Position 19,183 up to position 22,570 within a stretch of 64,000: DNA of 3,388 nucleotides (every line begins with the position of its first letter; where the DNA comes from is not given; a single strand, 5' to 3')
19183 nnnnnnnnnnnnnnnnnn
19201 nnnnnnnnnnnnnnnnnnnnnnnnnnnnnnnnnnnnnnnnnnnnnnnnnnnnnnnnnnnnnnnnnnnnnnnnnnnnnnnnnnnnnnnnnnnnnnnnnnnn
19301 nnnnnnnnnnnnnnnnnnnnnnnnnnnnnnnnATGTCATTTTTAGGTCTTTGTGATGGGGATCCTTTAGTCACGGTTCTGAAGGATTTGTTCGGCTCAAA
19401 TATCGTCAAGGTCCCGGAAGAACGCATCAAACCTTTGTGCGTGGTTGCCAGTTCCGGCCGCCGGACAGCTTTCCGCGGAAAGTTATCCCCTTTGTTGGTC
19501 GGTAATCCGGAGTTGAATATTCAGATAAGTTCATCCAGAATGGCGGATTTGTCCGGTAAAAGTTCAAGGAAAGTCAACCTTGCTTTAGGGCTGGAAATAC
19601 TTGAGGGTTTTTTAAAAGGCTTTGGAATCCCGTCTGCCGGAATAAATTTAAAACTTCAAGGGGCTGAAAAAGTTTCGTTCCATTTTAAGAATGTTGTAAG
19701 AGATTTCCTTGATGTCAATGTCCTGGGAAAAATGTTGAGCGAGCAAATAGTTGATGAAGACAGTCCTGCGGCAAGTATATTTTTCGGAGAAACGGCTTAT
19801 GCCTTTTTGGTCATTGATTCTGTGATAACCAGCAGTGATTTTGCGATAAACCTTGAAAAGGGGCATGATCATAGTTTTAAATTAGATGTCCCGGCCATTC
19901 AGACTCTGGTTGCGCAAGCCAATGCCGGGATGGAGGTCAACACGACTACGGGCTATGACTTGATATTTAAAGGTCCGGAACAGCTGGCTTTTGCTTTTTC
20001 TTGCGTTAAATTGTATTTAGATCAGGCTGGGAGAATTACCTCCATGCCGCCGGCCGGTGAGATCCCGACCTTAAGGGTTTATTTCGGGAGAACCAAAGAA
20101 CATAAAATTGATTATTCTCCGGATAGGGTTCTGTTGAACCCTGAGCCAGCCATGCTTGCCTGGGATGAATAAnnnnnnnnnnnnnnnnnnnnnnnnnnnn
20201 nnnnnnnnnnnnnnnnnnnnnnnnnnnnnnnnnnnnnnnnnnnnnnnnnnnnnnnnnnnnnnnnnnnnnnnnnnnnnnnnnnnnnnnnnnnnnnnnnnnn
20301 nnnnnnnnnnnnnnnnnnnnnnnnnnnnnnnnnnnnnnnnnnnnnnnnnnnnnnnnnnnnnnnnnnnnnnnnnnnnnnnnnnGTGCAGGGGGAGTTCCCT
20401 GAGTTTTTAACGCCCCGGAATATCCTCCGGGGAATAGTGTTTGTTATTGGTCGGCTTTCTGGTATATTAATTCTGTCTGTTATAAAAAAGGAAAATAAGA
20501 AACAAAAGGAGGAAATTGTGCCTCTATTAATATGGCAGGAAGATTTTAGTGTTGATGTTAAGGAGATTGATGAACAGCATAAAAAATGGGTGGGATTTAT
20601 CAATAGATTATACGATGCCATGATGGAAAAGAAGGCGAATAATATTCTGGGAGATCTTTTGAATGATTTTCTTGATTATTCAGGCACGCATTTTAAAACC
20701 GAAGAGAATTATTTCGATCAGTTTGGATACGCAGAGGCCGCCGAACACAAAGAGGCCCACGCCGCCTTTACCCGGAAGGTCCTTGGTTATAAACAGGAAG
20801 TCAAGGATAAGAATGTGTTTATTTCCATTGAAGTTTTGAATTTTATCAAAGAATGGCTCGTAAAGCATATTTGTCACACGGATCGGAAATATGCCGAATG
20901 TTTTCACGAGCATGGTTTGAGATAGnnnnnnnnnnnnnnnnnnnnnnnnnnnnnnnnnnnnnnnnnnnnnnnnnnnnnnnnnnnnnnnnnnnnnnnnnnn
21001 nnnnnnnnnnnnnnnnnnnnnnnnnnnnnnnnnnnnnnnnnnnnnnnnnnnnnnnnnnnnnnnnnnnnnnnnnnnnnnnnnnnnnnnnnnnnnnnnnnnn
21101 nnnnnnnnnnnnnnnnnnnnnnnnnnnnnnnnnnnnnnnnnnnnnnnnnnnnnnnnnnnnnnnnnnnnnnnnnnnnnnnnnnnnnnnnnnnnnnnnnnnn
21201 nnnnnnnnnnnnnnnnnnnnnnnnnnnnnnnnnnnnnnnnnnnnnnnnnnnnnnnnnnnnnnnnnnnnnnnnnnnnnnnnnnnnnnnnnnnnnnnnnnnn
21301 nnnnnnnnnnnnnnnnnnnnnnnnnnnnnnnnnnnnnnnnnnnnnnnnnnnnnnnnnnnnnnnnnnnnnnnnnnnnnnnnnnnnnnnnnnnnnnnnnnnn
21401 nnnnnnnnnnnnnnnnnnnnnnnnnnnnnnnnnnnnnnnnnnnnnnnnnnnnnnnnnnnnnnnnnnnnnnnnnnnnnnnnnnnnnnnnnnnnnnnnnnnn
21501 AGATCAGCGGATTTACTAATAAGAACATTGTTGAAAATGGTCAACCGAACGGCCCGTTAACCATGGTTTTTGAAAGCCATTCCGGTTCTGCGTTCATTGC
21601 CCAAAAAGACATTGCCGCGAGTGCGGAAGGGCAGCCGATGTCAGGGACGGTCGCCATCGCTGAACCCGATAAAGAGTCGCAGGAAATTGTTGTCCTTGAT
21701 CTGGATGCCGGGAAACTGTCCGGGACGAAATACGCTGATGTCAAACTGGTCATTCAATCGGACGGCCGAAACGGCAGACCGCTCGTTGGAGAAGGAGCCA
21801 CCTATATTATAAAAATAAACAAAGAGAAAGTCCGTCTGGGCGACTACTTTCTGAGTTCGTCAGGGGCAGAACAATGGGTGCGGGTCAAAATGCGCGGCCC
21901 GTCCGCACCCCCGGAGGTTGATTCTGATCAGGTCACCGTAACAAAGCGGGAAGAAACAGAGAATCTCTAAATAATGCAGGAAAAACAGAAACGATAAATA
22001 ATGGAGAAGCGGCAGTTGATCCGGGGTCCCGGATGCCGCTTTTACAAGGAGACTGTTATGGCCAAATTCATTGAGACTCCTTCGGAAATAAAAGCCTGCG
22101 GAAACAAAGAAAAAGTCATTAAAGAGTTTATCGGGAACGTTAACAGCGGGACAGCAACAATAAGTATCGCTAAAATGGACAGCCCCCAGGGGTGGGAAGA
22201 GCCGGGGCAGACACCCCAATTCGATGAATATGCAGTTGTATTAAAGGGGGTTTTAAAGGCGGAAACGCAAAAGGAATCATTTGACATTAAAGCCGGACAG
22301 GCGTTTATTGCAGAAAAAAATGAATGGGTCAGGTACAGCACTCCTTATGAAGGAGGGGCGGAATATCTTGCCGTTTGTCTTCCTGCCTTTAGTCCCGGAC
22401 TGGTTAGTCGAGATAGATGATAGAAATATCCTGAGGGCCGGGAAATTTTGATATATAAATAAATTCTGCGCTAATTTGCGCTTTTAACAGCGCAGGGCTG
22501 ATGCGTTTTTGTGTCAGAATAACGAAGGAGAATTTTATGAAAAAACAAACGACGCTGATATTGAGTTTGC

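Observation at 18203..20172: Candidate bacterial gasdermin-like pore-forming protein paired with an HExxH metallopeptidase-like gene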

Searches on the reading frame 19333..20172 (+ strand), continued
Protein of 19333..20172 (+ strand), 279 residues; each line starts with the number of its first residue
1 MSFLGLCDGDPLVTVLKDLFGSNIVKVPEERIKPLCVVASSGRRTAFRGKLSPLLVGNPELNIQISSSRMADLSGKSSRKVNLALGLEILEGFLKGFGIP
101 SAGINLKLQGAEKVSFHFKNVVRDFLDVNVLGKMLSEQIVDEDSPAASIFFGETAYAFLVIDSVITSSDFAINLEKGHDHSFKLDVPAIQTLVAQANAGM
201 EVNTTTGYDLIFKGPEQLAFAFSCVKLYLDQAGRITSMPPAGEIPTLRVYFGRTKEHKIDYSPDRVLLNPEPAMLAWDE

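Call 68: search_protein_families(library=pfam, proteins=[L040:10837-11940:+, L041:10871-11971:+, L040:12016-13350:+, L040:9188-9799:+, L057:5870-6736:-, L059:5874-6695:-, L043:10828-11751:+, L039:3003-4046:+, L010:2283-4262:+, L011:10918-12120:+], max_evalue=0.01)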
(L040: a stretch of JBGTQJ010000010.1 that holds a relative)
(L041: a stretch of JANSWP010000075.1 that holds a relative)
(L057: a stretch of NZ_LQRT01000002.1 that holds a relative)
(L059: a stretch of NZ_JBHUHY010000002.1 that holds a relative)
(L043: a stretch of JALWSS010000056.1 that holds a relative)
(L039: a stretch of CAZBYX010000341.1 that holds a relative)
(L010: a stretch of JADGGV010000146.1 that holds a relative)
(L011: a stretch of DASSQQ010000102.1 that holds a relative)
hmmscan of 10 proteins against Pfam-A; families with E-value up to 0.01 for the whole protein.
L040:10837-11940:+ (367 aa): 1 family
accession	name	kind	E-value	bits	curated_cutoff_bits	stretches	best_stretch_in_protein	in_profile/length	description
PF12725.13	DUF3810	-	2.4e-61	208.2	28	1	37-353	1-309/311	Protein of unknown function (DUF3810)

L041:10871-11971:+ (366 aa): 1 family
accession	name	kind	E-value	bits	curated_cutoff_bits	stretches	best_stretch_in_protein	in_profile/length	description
PF12725.13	DUF3810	-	1.3e-64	219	28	1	37-353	1-309/311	Protein of unknown function (DUF3810)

L040:12016-13350:+ (444 aa): 1 family
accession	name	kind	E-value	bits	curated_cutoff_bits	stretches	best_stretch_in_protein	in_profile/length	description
PF00202.27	Aminotran_3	-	1.9e-122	409.3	30.5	1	38-439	3-403/403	Aminotransferase class-III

L040:9188-9799:+ (203 aa): 1 family
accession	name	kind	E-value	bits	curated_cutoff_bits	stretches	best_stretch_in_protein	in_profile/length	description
PF00719.24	Pyrophosphatase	-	1.5e-32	113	23.5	1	43-202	1-149/153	Inorganic pyrophosphatase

L057:5870-6736:- (288 aa): 1 family
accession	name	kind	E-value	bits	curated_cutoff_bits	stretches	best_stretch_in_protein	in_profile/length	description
PF01435.24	Peptidase_M48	-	1.2e-36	126.7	20.3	1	105-271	21-185/186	Peptidase family M48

L059:5874-6695:- (273 aa): 1 family
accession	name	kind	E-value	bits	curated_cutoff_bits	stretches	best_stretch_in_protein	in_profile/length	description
PF01435.24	Peptidase_M48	-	4.7e-36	124.8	20.3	1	92-256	23-185/186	Peptidase family M48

L043:10828-11751:+ (307 aa): 0 families

L039:3003-4046:+ (347 aa): 17 families
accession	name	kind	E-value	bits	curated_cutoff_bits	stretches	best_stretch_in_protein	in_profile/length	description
PF05496.18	RuvB_N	-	5.3e-77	257.5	27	1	30-188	1-159/159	Holliday junction DNA helicase RuvB P-loop domain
PF17864.7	AAA_lid_4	-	9.3e-31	105.9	27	1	191-264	1-74/74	RuvB AAA lid domain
PF05491.19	RuvB_C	-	3.6e-25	88.1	24.7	1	266-335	2-71/72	RuvB C-terminal winged helix domain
PF00004.35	AAA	-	3.9e-20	73.1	21.2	1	65-188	1-129/131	ATPase family associated with various cellular activities (AAA)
PF07728.20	AAA_5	-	1.3e-08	35.4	22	1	107-182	60-139/139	AAA domain (dynein-related subfamily)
PF06068.19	TIP49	-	7.8e-05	22.4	23.8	0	37-91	25-79/347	TIP49 P-loop domain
PF13191.12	AAA_16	-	8.6e-05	23.5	32.6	1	38-89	2-51/167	AAA ATPase domain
PF07726.17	AAA_3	-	0.00032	21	27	0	64-142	1-91/131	ATPase family associated with various cellular activities (AAA)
PF01078.27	Mg_chelatase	-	0.0004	20.3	20.3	0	37-83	4-43/207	Magnesium chelatase, subunit ChlI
PF13401.12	AAA_22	-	0.00081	20.2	27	0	64-87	7-30/130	AAA domain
PF13173.12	AAA_14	-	0.00088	19.7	27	1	65-146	5-95/129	AAA domain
PF20720.3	nSTAND3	-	0.0011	19.2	27.2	1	60-121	15-73/155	Novel STAND NTPase 3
PF00910.28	RNA_helicase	-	0.0025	18.7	21.5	1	65-125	1-61/105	RNA helicase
PF02367.23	TsaE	-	0.0033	17.8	26.6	1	57-94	16-53/128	Threonylcarbamoyl adenosine biosynthesis protein TsaE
PF20030.5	bpMoxR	-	0.0034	16.9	27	0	61-88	30-57/205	MoxR domain in the MoxR-vWA-beta-propeller ternary systems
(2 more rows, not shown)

L010:2283-4262:+ (659 aa): 0 families

L011:10918-12120:+ (400 aa): 0 families

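Call 75: search_protein_families(library=pfam, alignment_id=A6, max_evalue=0.00001)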
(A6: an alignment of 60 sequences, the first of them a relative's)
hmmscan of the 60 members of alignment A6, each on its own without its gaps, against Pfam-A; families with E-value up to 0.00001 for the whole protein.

A. member 1, L009:7711-9240:- (509 aa): 1 family
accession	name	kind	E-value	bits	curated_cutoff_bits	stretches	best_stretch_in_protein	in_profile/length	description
PF00082.27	Peptidase_S8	-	3e-32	112.5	21.8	1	165-406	1-277/288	Subtilase family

B. families by the number of members that match (of 60 scanned): 34 families (the first 25 are shown)
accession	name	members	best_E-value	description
PF00656.27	Peptidase_C14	12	9.1e-28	Caspase domain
PF13472.12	Lipase_GDSL_2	8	1.8e-14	GDSL-like Lipase/Acylhydrolase family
PF01510.30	Amidase_2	7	2e-41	N-acetylmuramoyl-L-alanine amidase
PF02706.20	Wzz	5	8.7e-09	Chain length determinant protein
PF19458.4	DUF5995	3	7.1e-52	Family of unknown function (DUF5995)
PF00091.31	Tubulin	3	2.7e-45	Tubulin/FtsZ family, GTPase domain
PF12327.13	FtsZ_C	3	8.7e-28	FtsZ family, C-terminal domain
PF09995.15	MPAB_Lcp_cat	3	4.8e-25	ER-bound oxygenase mpaB/B'/Rubber oxygenase, catalytic domain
PF00657.28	Lipase_GDSL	3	4.3e-07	GDSL-like Lipase/Acylhydrolase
PF01656.29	CbiA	2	1.6e-06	CobQ/CobB/MinD/ParA nucleotide binding domain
PF06283.17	ThuA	1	8.4e-79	Trehalose utilisation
PF00245.25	Alk_phosphatase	1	1.5e-75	Alkaline phosphatase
PF01011.28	PQQ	1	2.6e-55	Glucose/ethanol/alcohol dehydrogenase, beta-propeller domain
PF00682.25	HMGL-like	1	1.5e-43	HMGL-like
PF07995.17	GSDH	1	5.1e-39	Glucose / Sorbosone dehydrogenase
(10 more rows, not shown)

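Call 86: find_encoding_contigs(protein=P0012, flank=3000, max_places=2)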
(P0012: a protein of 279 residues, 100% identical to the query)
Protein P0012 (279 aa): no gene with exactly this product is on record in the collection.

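Call 87: find_encoding_contigs(protein=P0015, flank=5000, max_places=1)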
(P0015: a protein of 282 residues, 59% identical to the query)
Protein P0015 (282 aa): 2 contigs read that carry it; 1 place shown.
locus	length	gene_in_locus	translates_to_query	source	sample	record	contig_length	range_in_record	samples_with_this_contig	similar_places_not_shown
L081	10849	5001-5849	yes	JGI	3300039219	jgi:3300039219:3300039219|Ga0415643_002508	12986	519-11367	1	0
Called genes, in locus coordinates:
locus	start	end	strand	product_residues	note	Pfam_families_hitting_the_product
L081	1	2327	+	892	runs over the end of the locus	PF26549:Tricorn_N (weak), PF00930:DPPIV_N, PF26549:Tricorn_N, PF02129:Peptidase_S15, PF20434:BD-FAE, PF00561:Abhydrolase_1 (weak), PF12697:Abhydrolase_6, PF00326:Peptidase_S9, +1 more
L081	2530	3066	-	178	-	-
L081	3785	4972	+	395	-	PF01435:Peptidase_M48 (faint), PF10463:Peptidase_U49 (weak)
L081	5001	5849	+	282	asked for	PF26164:Bact_GSDM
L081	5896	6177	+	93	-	-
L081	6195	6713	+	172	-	PF05163:DinB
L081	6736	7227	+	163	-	PF02308:MgtC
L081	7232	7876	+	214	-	PF00484:Pro_CA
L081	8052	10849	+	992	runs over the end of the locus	PF01435:Peptidase_M48, PF13360:PQQ_2 (faint), PF23381:Beta-prop_IFT122_1st (faint), PF25174:Beta-prop_THOC3 (faint)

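Call 88: find_encoding_contigs(protein=P0019, flank=5000, max_places=1)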
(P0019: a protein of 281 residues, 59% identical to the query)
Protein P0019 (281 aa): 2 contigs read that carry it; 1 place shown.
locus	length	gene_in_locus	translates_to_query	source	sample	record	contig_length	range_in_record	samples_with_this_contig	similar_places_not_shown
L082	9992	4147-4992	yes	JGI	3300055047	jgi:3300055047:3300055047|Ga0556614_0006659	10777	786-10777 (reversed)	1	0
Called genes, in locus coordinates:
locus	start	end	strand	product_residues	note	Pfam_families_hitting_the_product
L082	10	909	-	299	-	PF00112:Peptidase_C1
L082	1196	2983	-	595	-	-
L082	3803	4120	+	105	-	-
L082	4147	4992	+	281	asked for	PF26164:Bact_GSDM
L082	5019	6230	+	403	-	PF00082:Peptidase_S8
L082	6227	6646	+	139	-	-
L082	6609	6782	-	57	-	-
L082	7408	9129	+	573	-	PF00082:Peptidase_S8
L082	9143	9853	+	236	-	-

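Call 89: find_encoding_contigs(protein=P0020, flank=5000, max_places=1)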
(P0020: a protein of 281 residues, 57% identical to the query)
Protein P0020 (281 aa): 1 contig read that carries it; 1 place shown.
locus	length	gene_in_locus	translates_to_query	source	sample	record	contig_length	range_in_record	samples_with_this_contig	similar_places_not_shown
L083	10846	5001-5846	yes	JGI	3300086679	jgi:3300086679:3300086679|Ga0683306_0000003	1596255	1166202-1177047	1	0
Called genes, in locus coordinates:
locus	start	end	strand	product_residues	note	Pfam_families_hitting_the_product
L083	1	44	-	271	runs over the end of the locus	PF02348:CTP_transf_3, PF12804:NTP_transf_3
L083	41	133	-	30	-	-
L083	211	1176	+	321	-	PF00291:PALP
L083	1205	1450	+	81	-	-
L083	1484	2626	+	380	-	PF01053:Cys_Met_Meta_PP, PF00155:Aminotran_1_2, PF01041:DegT_DnrJ_EryC1 (weak)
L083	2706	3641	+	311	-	PF13672:PP2C_2, PF00481:PP2C (faint), PF07228:SpoIIE (faint)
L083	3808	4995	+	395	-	-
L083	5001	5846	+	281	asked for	PF26164:Bact_GSDM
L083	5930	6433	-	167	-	PF01957:NfeD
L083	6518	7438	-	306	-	PF01619:Pro_dh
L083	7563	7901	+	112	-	-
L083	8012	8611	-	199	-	-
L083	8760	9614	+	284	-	PF01578:Cytochrom_C_asm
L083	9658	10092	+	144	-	-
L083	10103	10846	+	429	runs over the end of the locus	PF05201:GlutR_N, PF01488:Shikimate_DH, PF03807:F420_oxidored (weak), PF13241:NAD_binding_7 (weak), PF00745:GlutR_dimer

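Call 90: find_encoding_contigs(protein=P0024, flank=5000, max_places=1)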
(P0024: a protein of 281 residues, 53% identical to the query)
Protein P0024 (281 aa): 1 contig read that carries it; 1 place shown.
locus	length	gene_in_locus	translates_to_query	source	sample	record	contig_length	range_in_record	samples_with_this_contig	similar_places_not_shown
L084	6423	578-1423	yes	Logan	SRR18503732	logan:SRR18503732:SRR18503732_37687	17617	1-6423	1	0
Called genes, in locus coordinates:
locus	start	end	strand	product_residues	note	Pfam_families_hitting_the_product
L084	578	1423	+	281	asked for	PF26164:Bact_GSDM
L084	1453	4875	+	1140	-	PF14353:CpXC, PF20308:TPR-S (faint), PF12770:CHAT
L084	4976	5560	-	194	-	-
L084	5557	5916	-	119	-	-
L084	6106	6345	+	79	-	PF01381:HTH_3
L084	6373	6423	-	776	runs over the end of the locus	-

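Call 92: search_protein_families(library=pfam, proteins=[L081:3785-4972:+, L083:3808-4995:+, L082:5019-6230:+, L084:1453-4875:+, L008:7620-9377:+, L008:11085-11825:+], max_evalue=1)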
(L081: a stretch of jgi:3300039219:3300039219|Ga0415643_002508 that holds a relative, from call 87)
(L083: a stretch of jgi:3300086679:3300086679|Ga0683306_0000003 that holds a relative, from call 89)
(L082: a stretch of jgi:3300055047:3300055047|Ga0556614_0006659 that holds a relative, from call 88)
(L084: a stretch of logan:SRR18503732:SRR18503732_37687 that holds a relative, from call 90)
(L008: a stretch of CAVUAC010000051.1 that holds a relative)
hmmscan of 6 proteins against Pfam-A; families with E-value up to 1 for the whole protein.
L081:3785-4972:+ (395 aa): 1 family
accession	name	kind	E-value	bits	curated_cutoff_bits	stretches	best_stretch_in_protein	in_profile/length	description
PF01435.24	Peptidase_M48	-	1.9e-06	28.3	20.3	2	269-344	138-184/186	Peptidase family M48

L083:3808-4995:+ (395 aa): 6 families
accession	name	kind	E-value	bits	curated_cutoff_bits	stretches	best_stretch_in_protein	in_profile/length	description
PF01435.24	Peptidase_M48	-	0.00081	19.7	20.3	1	231-246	66-81/186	Peptidase family M48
PF11848.13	DUF3368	-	0.026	14.8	27.3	1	41-66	21-45/46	Domain of unknown function (DUF3368)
PF08812.16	YtxC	-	0.038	14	33.1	1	39-102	15-79/218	YtxC-like family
PF06114.19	Peptidase_M78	-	0.13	12.5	22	1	227-276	39-78/123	IrrE N-terminal-like domain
PF06294.16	CH_2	-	0.19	12.2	27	1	14-68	30-84/96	CH-like domain in sperm protein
PF21811.2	RdfA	-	0.21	11.8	27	1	22-70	24-71/195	Rod-determining factor A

L082:5019-6230:+ (403 aa): 1 family
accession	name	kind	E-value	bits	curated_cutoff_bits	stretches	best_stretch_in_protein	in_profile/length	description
PF00082.27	Peptidase_S8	-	1e-47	163.3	21.8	1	144-392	1-285/288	Subtilase family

L084:1453-4875:+ (1140 aa): 11 families
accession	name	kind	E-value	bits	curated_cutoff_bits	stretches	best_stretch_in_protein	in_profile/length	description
PF12770.12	CHAT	-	1.2e-41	143.5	24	1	835-1138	4-288/289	CHAT domain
PF14353.12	CpXC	-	8.9e-09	35.8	25.4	1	11-91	1-80/121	CpXC protein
PF20308.4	TPR-S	-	3.4e-06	28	27.6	1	484-560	30-87/102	Tetratricopeptide Repeats-Sensor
PF05876.18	GpA_ATPase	-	0.055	13.6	25.6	1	10-56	194-232/247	Phage terminase large subunit gpA, ATPase domain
PF04212.24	MIT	-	0.17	12.4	30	0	670-689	17-36/66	MIT (microtubule interacting and transport) domain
PF24460.1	DUF7575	-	0.22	11.4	28.5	1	10-22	3-15/28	Domain of unknown function (DUF7575)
PF23451.1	Zn_ribbon_PaaD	-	0.23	11.6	27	0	47-61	14-28/53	PaaD zinc beta ribbon domain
PF21733.3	Death_3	-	0.3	11.6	27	0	90-129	42-80/106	Death domain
PF12760.12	Zn_ribbon_IS1595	-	0.44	11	25.4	0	48-56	19-27/46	Transposase zinc-ribbon domain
PF13248.11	Zn_ribbon_3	-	0.72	9.9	27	0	10-21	2-13/26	zinc-ribbon domain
PF13374.12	TPR_10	-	0.75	10.3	27.5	1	292-326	2-36/42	Tetratricopeptide repeat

L008:7620-9377:+ (585 aa): 6 families
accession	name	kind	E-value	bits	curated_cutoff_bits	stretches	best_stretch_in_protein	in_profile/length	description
PF23248.1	KH_PARP14_2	-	0.064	13.5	27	0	60-85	39-64/72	PARP14, second type I KH domain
PF18822.6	CdvA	-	0.078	13.4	30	0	128-162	19-53/123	CdvA-like coiled-coil domain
PF09769.14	ApoO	-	0.19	12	31.4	0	47-95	23-71/131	Apolipoprotein O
PF01979.26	Amidohydro_1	-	0.25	11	25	0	39-144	82-170/345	Amidohydrolase family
PF07889.17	DUF1664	-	0.47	11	34.6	0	308-359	49-100/124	Protein of unknown function (DUF1664)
PF12732.12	YtxH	-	0.93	10.4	37.5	1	120-163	25-68/71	YtxH-like protein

L008:11085-11825:+ (246 aa): 1 family
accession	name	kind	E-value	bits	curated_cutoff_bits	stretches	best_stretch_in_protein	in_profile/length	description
PF00976.23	ACTH_domain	-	0.14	12.5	27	1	109-117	8-16/19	Corticotropin ACTH domain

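Call 98: find_homologous_proteins(query=L081:3785-4972:+, max_evalue=0.001)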
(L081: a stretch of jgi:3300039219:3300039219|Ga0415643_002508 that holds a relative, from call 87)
Query L081:3785-4972:+ (395 aa): 48 proteins with E <= 0.001 among 8000 candidates.
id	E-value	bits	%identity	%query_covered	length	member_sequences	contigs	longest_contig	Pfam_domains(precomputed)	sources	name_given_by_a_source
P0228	1.1e-256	869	100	100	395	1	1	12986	PF01435.25,PF10463.16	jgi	jgi:hypothetical protein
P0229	6.2e-180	616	69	100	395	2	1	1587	-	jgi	jgi:hypothetical protein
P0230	2.4e-114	400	51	99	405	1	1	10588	-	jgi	jgi:hypothetical protein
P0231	1.3e-111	391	49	99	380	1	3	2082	PF01435.25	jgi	jgi:hypothetical protein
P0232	6.3e-111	389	48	99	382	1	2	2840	PF01435.25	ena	-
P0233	2.1e-110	387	51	95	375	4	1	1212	PF01435.25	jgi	jgi:hypothetical protein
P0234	3.4e-110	387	48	100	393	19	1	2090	PF01435.25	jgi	-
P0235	2.7e-102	361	46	99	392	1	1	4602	-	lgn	-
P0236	6.8e-96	339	45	100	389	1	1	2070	PF01435.25,PF10463.16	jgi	jgi:hypothetical protein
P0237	4.5e-86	307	42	96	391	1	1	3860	PF01435.25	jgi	jgi:hypothetical protein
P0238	1.1e-85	306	42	100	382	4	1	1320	-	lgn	-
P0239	2.3e-80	288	41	98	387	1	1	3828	PF01435.25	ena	-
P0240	1.8e-76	276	40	98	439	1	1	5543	-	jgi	jgi:hypothetical protein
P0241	2.0e-75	272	38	100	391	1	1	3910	PF01435.25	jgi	jgi:hypothetical protein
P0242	2.0e-74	269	40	98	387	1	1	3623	PF01435.25,PF10463.16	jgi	jgi:hypothetical protein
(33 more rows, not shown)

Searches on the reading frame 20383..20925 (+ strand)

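Call 66: search_protein_families(library=pfam, proteins=[window:20383-20925:+], max_evalue=0.01)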
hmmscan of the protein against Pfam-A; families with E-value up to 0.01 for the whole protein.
window:20383-20925:+ (180 aa): 2 families
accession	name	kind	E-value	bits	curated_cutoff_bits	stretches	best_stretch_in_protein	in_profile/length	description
PF01814.28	Hemerythrin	-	8.7e-13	49.3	25.3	1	59-171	3-124/127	Hemerythrin HHE cation binding domain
PF23440.1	BROMI_C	-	0.0091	15.5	25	0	60-140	115-197/432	Broad-minded protein Rab TBC domain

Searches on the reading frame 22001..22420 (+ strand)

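Call 66: search_protein_families(library=pfam, proteins=[window:22001-22420:+], max_evalue=0.01)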
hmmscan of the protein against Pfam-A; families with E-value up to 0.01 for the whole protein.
window:22001-22420:+ (139 aa): 1 family
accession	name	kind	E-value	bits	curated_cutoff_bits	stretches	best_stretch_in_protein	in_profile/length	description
PF07883.17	Cupin_2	-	0.00014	21.9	27.2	1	73-125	18-69/70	Cupin domain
